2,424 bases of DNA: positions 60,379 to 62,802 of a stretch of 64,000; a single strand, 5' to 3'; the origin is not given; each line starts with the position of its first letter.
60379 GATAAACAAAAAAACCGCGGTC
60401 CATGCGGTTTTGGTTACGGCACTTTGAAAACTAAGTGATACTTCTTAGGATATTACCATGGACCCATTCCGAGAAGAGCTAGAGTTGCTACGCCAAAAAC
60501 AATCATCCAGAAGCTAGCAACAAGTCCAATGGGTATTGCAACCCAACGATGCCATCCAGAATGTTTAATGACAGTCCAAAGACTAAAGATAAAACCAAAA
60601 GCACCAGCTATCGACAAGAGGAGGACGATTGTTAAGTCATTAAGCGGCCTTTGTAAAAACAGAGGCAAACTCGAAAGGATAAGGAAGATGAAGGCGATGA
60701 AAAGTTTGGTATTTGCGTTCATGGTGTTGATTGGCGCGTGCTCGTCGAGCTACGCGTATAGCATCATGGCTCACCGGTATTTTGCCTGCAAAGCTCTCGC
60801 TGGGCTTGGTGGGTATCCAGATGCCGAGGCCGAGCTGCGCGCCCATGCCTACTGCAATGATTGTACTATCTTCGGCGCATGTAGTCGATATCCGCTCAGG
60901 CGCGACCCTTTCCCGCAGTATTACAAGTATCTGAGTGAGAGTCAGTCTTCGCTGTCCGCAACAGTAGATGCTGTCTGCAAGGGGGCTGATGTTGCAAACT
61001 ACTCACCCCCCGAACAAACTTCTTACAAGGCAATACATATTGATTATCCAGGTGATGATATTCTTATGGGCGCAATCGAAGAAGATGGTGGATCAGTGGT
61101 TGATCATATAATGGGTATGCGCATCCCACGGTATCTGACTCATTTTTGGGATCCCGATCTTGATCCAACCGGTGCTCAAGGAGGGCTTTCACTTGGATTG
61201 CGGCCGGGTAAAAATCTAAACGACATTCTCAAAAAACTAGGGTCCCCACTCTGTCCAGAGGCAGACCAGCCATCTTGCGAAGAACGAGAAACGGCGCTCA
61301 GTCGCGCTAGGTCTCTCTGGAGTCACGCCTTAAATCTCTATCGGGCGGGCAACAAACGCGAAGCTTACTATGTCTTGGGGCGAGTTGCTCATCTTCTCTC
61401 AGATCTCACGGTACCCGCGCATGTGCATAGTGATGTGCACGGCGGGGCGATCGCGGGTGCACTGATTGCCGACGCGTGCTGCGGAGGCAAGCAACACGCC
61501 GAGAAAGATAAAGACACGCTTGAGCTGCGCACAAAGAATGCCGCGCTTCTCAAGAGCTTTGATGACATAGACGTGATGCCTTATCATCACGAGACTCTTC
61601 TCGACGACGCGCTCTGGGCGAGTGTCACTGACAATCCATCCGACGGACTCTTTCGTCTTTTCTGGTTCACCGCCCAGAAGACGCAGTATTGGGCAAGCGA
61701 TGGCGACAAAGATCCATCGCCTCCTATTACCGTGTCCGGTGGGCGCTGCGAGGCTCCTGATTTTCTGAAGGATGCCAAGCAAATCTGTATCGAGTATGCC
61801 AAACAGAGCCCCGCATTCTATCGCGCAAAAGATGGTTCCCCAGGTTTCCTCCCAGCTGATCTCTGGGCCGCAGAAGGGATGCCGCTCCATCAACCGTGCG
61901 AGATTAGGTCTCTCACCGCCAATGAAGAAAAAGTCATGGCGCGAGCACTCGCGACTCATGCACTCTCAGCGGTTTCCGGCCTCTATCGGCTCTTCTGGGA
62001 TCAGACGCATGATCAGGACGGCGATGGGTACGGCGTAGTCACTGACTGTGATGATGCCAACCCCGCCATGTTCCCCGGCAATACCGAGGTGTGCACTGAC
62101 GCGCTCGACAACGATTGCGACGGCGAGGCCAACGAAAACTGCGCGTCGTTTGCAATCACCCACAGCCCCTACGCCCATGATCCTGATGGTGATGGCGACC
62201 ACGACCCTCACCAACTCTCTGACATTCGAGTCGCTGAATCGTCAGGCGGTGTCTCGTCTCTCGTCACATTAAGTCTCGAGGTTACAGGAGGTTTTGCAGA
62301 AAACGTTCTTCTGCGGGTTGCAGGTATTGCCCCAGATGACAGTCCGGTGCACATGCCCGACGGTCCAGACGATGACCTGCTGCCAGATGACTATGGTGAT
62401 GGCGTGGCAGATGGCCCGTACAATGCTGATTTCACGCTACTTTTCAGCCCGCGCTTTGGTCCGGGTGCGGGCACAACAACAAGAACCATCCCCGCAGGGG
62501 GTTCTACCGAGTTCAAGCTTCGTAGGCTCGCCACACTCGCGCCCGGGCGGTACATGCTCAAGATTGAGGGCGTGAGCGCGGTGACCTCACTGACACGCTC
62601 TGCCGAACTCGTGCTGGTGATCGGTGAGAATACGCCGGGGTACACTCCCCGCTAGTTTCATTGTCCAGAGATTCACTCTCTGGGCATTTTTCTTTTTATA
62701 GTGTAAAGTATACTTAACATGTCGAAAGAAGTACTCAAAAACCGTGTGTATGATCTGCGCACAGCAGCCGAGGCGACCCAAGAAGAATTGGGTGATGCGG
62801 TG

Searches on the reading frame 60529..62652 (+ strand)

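Call 15: search_protein_families(library=pfam, proteins=[window:60529-62652:+], max_evalue=0.01)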
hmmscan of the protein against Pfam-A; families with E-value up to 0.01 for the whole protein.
window:60529-62652:+ (708 aa): 1 family
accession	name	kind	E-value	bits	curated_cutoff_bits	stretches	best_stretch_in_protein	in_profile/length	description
PF11617.13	Cu-binding_MopE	-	1.9e-10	41.3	27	1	506-535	1-29/30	Putative metal-binding motif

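Call 43: search_protein_families(library=ncbifam, proteins=[window:60691-62652:+], max_evalue=0.1)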
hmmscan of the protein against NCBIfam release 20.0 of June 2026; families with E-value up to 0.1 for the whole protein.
window:60691-62652:+ (654 aa): 0 families
